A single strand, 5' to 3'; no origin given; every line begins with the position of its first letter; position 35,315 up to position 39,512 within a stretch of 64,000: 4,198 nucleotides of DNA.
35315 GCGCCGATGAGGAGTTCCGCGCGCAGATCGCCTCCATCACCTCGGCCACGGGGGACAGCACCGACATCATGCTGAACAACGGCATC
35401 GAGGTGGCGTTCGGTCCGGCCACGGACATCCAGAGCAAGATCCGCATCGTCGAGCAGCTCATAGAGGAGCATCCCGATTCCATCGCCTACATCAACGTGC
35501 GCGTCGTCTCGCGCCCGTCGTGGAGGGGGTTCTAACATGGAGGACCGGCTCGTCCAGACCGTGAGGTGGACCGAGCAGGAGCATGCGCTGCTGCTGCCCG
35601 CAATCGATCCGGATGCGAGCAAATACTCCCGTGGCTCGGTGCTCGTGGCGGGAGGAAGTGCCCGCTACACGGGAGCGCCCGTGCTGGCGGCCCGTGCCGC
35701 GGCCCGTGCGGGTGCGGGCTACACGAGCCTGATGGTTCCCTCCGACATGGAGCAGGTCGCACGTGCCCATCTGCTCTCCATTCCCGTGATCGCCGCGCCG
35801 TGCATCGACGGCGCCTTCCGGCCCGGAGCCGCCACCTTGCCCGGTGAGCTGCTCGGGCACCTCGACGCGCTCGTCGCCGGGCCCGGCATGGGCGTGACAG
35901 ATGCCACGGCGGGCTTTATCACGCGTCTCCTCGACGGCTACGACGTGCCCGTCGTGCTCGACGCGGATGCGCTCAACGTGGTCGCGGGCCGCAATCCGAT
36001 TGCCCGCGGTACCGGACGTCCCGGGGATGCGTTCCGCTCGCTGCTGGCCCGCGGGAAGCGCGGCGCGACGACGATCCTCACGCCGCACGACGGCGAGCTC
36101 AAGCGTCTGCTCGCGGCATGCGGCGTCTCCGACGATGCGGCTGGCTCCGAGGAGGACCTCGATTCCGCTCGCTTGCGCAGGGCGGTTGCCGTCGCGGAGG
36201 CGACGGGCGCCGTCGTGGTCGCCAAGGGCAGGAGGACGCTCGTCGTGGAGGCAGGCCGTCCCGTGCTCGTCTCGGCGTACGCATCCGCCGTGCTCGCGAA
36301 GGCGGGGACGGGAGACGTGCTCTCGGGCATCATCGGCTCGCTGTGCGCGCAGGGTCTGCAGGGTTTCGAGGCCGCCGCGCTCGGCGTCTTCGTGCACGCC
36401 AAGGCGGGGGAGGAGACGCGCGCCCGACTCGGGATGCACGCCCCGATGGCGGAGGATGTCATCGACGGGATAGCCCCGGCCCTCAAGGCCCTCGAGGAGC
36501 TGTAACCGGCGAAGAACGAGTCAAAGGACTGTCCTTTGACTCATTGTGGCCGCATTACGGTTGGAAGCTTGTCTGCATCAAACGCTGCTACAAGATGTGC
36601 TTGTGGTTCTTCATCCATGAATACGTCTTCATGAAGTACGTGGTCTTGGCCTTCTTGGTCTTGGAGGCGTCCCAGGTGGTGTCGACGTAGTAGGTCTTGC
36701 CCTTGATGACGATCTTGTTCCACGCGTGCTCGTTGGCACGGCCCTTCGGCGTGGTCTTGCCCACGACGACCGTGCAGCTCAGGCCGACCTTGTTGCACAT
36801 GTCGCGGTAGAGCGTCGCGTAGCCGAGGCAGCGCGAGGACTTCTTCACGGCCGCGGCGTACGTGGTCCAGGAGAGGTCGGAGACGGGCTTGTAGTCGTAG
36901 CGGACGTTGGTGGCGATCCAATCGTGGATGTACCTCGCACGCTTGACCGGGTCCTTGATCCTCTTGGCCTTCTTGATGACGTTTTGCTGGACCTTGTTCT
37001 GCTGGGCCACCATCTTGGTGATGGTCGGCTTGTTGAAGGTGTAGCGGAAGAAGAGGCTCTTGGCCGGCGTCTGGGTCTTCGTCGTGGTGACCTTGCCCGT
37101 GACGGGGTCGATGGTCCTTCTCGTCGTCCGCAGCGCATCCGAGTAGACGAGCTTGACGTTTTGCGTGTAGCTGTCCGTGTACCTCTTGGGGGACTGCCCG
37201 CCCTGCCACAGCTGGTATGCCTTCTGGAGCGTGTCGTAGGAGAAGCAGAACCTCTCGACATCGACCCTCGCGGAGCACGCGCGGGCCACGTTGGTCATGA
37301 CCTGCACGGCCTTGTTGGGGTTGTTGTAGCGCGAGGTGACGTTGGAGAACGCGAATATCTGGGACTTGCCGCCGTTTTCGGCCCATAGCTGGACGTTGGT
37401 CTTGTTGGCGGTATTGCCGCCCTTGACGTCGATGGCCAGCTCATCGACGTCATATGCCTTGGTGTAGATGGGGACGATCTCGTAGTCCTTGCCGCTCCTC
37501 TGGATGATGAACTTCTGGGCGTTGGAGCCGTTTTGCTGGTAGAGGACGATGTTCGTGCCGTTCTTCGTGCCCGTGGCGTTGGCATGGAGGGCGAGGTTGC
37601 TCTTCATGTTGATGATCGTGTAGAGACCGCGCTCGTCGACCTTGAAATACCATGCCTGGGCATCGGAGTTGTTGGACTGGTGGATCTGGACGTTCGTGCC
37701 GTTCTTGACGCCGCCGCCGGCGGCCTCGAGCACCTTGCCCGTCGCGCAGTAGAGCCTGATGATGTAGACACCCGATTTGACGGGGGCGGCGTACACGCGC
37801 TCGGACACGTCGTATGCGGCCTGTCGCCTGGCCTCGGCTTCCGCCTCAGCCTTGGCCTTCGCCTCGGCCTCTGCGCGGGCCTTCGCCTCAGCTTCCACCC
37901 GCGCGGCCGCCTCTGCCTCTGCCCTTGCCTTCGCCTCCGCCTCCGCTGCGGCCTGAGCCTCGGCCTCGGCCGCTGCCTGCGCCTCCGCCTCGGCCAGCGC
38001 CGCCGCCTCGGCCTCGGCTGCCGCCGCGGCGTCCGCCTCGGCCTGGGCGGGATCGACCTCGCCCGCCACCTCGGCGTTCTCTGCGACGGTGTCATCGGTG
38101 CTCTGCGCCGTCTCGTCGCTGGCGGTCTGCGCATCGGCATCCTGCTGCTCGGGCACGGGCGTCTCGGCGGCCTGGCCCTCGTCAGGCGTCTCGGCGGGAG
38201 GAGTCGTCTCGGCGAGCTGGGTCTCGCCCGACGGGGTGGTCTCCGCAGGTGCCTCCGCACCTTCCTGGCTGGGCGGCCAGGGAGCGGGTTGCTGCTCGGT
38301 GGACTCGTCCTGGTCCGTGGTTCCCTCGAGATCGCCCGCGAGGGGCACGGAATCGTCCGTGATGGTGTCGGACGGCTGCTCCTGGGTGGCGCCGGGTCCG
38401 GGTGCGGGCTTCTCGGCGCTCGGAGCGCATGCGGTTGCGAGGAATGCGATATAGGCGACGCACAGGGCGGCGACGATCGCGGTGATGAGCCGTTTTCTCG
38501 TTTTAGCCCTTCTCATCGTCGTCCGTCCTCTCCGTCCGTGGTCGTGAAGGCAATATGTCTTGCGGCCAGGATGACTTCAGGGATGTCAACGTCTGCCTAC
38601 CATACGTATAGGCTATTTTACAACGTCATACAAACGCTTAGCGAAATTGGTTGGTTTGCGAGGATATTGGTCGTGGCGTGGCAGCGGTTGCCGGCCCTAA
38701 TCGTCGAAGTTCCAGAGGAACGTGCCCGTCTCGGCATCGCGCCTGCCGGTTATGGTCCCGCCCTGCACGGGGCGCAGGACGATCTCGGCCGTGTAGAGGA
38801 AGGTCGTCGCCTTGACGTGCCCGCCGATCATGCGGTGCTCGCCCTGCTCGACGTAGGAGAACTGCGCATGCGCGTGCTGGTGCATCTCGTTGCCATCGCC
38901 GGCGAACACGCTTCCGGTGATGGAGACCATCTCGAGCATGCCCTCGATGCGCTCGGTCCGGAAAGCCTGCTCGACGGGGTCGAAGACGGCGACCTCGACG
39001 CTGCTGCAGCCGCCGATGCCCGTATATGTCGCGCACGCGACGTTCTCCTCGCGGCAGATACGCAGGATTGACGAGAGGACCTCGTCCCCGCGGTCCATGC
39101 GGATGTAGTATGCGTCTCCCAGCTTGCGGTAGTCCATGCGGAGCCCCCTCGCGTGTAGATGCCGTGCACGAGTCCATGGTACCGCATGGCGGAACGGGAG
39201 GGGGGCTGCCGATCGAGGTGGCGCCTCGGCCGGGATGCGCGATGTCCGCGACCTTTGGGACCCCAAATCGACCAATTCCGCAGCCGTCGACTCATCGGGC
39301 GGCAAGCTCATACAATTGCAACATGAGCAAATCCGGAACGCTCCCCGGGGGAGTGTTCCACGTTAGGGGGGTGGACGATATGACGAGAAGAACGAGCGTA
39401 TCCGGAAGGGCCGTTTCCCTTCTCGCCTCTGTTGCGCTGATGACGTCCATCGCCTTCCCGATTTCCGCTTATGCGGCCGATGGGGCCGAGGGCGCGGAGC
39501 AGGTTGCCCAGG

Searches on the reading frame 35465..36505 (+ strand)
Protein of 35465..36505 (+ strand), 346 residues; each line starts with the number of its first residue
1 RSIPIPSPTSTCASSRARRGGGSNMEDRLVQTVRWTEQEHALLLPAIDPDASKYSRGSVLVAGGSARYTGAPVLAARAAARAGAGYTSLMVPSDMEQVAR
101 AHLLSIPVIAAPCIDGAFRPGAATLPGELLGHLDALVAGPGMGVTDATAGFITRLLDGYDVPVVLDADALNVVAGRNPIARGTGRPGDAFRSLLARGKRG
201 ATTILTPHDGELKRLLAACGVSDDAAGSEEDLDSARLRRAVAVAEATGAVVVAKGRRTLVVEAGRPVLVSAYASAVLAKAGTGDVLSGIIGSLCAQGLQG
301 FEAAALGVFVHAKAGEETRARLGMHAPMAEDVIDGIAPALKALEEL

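Call 33: search_protein_families(library=pfam, proteins=[window:35465-36505:+])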
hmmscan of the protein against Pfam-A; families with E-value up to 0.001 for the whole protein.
window:35465-36505:+ (346 aa): 1 family
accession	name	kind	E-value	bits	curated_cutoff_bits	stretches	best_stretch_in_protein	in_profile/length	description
PF01256.23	Carb_kinase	-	6.7e-43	147.3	27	1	59-327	1-231/242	NAD(P)H-hydrate dehydratase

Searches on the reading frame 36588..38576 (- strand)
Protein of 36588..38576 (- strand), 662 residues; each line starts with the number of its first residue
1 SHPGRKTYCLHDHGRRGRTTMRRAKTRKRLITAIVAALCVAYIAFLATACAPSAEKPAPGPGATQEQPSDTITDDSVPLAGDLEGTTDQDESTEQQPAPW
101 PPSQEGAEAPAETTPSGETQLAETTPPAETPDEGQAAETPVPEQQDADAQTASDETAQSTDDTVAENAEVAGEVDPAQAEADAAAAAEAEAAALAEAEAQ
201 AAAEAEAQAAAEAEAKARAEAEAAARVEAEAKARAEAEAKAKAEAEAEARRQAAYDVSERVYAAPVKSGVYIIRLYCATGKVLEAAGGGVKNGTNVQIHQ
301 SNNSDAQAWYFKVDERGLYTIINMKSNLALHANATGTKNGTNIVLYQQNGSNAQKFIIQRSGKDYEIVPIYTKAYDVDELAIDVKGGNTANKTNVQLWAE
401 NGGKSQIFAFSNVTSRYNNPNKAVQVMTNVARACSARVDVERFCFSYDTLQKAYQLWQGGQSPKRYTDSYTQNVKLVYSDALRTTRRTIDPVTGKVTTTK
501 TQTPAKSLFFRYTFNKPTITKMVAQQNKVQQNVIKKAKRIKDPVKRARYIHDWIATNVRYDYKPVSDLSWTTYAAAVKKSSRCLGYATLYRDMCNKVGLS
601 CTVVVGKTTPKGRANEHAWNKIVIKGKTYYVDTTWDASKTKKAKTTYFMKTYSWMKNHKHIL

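Call 33: search_protein_families(library=pfam, proteins=[window:36588-38576:-])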
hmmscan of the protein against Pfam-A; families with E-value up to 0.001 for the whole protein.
window:36588-38576:- (662 aa): 3 families
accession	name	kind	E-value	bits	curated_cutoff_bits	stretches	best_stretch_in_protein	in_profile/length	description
PF14200.12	RicinB_lectin_2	-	1.4e-26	93.4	25.6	2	305-398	1-89/89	Ricin-type beta-trefoil lectin domain-like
PF01841.26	Transglut_core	-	1.6e-11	44.9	23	1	537-629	4-103/108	Transglutaminase-like superfamily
PF00652.28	Ricin_B_lectin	-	3e-11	44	29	1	276-406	8-124/126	Ricin-type beta-trefoil lectin domain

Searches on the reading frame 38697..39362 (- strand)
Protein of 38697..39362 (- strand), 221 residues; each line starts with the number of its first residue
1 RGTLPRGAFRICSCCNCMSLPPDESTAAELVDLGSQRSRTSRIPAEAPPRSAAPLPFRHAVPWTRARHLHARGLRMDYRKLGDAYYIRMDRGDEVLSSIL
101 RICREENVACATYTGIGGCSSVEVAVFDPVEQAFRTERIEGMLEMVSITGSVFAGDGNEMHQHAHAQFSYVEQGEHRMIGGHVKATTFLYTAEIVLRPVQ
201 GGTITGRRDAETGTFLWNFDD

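Call 33: search_protein_families(library=pfam, proteins=[window:38697-39362:-])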
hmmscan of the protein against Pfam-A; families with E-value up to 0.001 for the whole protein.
window:38697-39362:- (221 aa): 1 family
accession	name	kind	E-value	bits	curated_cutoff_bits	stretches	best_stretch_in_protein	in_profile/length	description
PF03479.20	PCC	-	6.4e-20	72.1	25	1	85-199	3-115/117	Plants and Prokaryotes Conserved (PCC) domain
